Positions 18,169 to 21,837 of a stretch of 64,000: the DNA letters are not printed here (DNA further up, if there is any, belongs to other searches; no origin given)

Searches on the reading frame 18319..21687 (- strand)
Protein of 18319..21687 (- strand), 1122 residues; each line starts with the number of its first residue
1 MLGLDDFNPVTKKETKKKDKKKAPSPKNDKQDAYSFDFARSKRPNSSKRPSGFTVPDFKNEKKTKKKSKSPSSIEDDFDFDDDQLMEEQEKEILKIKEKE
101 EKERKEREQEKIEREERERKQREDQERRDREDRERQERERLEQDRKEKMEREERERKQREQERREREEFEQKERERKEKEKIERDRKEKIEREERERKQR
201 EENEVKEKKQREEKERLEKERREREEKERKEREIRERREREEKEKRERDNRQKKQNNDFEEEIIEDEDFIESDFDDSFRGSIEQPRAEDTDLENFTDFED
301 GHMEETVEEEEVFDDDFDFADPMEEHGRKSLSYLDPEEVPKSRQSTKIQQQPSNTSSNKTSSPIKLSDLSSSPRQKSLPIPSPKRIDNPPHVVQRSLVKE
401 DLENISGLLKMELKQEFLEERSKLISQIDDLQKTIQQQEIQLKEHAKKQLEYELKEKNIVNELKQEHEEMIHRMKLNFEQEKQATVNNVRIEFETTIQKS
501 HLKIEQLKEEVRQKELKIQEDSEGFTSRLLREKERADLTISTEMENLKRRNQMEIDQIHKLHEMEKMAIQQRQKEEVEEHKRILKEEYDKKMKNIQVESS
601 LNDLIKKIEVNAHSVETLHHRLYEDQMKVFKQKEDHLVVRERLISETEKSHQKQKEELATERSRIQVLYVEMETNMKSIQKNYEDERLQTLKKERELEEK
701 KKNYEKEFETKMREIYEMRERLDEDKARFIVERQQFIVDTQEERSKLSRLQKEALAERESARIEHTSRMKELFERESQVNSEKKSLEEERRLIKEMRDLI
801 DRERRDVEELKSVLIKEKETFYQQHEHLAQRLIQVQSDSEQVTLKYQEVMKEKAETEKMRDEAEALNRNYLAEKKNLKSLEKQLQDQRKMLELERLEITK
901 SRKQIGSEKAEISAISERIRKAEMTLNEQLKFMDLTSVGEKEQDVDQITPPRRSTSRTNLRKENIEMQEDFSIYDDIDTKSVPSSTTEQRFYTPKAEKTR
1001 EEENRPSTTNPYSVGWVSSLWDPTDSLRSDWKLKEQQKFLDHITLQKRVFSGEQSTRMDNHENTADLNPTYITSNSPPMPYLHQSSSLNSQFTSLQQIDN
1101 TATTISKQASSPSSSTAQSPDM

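Call 15: search_protein_families(library=pfam, proteins=[window:18319-21687:-], max_evalue=0.001)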
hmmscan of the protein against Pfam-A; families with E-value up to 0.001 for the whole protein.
window:18319-21687:- (1122 aa): 0 families

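Call 60: search_solved_structures(query=window:18319-21687:-, max_evalue=0.001)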
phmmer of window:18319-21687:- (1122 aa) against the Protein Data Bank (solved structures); distinct sequences matched with E-value up to 0.001: 0.

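Call 80: search_protein_representatives(protein=window:18319-21687:-)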
Query: 1122 residues. Proteins with E-value up to 0.001 (for the whole library): 80; up to 1e-10: 6; up to 1e-30: 2. The best 80 are listed.
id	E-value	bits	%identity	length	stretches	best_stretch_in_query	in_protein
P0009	1.1e-65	239.2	30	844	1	266-1055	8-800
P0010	2.9e-42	161.7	30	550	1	544-932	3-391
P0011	1.5e-20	89.8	74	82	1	393-476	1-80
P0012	1.4e-12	63.5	26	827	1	334-964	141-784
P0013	4.9e-12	61.7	50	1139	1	99-267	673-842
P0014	1.2e-11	60.4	48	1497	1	112-296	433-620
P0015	7.8e-10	54.4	24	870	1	514-931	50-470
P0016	1.1e-09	53.9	55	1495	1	98-258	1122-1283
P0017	2.8e-09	52.6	24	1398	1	505-937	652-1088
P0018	3.1e-09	52.4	36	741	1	153-418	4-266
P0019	1.2e-08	50.5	43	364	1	107-251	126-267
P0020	2.0e-08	49.8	21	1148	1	414-925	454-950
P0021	1.0e-07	47.4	44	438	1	39-228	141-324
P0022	1.5e-07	46.9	40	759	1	49-243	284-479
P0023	1.5e-07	46.8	43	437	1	65-268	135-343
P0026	4.6e-07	45.2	22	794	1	304-1001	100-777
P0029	8.6e-07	44.3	24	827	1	503-959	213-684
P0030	9.1e-07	44.2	28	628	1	658-910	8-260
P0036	4.6e-06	41.9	22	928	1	606-931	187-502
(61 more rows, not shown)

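Call 81: search_protein_families(library=pfam, proteins=[P0009, P0010, P0012, P0015, P0017, P0020, P0026, P0029, P0030, P0036], max_evalue=0.001)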
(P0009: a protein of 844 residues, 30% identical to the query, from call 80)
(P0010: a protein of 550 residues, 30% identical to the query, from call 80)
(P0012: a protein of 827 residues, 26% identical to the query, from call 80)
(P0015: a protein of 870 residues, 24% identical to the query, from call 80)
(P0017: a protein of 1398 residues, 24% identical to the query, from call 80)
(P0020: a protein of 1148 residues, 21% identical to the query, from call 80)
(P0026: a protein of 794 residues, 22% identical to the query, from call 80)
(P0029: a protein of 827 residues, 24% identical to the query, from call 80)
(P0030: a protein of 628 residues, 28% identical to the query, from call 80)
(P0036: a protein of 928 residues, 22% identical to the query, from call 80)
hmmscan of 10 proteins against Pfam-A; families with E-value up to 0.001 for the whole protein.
P0009 (844 aa): 1 family
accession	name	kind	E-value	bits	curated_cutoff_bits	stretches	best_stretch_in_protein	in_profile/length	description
PF21007.2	FBF1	-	4e-18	65.7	45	1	265-684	54-464/524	Fas-binding factor 1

P0010 (550 aa): 1 family
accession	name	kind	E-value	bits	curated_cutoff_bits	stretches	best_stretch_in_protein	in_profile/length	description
PF21007.2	FBF1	-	2.9e-17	62.9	45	1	3-408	81-482/524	Fas-binding factor 1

P0012 (827 aa): 1 family
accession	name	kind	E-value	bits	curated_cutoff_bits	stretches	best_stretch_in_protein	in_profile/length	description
PF21007.2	FBF1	-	1.2e-34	120.2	45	1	262-823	9-522/524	Fas-binding factor 1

P0015 (870 aa): 1 family
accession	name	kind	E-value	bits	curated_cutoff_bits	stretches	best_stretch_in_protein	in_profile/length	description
PF21007.2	FBF1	-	1.2e-20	74.1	45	1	32-501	42-495/524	Fas-binding factor 1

P0017 (1398 aa): 1 family
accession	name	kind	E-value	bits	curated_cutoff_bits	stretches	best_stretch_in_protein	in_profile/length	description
PF21007.2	FBF1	-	1.4e-23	83.7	45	1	707-1100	100-477/524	Fas-binding factor 1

P0020 (1148 aa): 1 family
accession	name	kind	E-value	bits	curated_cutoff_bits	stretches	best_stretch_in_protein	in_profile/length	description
PF21007.2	FBF1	-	4.3e-25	88.7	45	1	496-959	8-471/524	Fas-binding factor 1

P0026 (794 aa): 1 family
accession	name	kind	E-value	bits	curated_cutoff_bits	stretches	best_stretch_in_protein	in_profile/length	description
PF21007.2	FBF1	-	4.9e-19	68.7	45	1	268-773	39-523/524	Fas-binding factor 1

P0029 (827 aa): 1 family
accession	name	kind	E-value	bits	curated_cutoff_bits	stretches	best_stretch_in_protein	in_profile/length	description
PF21007.2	FBF1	-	2.4e-12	46.6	45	1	228-735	62-522/524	Fas-binding factor 1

P0030 (628 aa): 1 family
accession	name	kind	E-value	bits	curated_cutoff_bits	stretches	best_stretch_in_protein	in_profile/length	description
PF21007.2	FBF1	-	3.9e-10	39.3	45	1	4-258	191-444/524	Fas-binding factor 1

P0036 (928 aa): 1 family
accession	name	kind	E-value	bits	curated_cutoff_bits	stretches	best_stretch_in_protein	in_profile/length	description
PF21007.2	FBF1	-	8.8e-13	48.1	45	1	142-496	108-458/524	Fas-binding factor 1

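Call 82: search_protein_families(library=pfam, proteins=[window:18319-21687:-], max_evalue=10)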
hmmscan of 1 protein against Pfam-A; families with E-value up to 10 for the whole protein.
window:18319-21687:- (1122 aa): 0 families

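Call 84: find_encoding_contigs(protein=P0009, flank=6000, max_places=3)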
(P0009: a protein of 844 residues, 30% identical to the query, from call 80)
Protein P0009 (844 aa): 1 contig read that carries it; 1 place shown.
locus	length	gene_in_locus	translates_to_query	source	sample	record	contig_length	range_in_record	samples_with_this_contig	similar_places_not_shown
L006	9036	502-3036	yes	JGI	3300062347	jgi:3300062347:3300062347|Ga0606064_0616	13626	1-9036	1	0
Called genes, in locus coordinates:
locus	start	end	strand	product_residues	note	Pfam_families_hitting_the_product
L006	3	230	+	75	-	?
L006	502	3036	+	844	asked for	PF21007:FBF1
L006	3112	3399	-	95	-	-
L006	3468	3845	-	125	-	-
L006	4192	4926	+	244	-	PF00578:AhpC-TSA, PF08534:Redoxin, PF13911:AhpC-TSA_2 (faint)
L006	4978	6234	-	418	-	PF24575:TPR_Slam (faint), PF25063:ARM_TT21_C (faint), PF07719:TPR_2 (faint), PF13424:TPR_12 (faint), PF00515:TPR_1 (faint), PF13181:TPR_8 (faint), PF13428:TPR_14 (faint), PF13431:TPR_17 (faint), +2 more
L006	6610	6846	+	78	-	-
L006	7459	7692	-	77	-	-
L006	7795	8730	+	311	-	PF01148:CTP_transf_1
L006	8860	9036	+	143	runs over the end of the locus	-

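Call 85: find_encoding_contigs(protein=P0011, flank=6000, max_places=3)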
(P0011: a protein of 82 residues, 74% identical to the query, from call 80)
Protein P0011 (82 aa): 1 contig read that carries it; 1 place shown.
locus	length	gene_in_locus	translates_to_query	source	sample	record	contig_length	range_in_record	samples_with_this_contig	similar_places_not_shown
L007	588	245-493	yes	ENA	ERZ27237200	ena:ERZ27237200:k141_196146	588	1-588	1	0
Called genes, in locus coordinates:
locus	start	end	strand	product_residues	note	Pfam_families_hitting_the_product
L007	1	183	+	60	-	?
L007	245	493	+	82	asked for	-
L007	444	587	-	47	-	?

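Call 88: find_encoding_contigs(protein=P0010, flank=8000, max_places=3)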
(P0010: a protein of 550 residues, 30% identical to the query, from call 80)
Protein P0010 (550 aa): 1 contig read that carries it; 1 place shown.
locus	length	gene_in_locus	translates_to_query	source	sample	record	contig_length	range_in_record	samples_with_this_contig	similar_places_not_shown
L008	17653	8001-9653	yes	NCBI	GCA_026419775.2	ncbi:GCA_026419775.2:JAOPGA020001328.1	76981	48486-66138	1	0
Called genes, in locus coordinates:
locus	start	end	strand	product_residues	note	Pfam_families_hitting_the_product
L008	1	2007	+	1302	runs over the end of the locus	PF16213:DCB, PF09324:Sec7-like_HDS (faint), PF16206:Mon2_C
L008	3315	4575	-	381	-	-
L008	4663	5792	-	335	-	PF04178:Got1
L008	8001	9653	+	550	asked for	PF21007:FBF1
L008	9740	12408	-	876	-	PF21771:CFAP58_CC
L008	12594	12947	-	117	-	-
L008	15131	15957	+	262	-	PF01613:Flavin_Reduct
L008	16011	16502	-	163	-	PF05870:PA_decarbox, PF22036:MoaF_like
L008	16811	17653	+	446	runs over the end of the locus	-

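Call 98: find_encoding_contigs(protein=P0026, flank=6000, max_places=3)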
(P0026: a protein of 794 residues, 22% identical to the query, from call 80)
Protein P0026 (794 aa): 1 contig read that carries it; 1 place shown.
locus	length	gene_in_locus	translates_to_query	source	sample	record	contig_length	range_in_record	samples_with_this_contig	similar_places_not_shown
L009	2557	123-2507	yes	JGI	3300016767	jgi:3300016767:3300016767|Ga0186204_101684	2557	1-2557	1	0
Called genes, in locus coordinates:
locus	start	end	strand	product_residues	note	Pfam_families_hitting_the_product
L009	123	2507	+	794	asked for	PF21007:FBF1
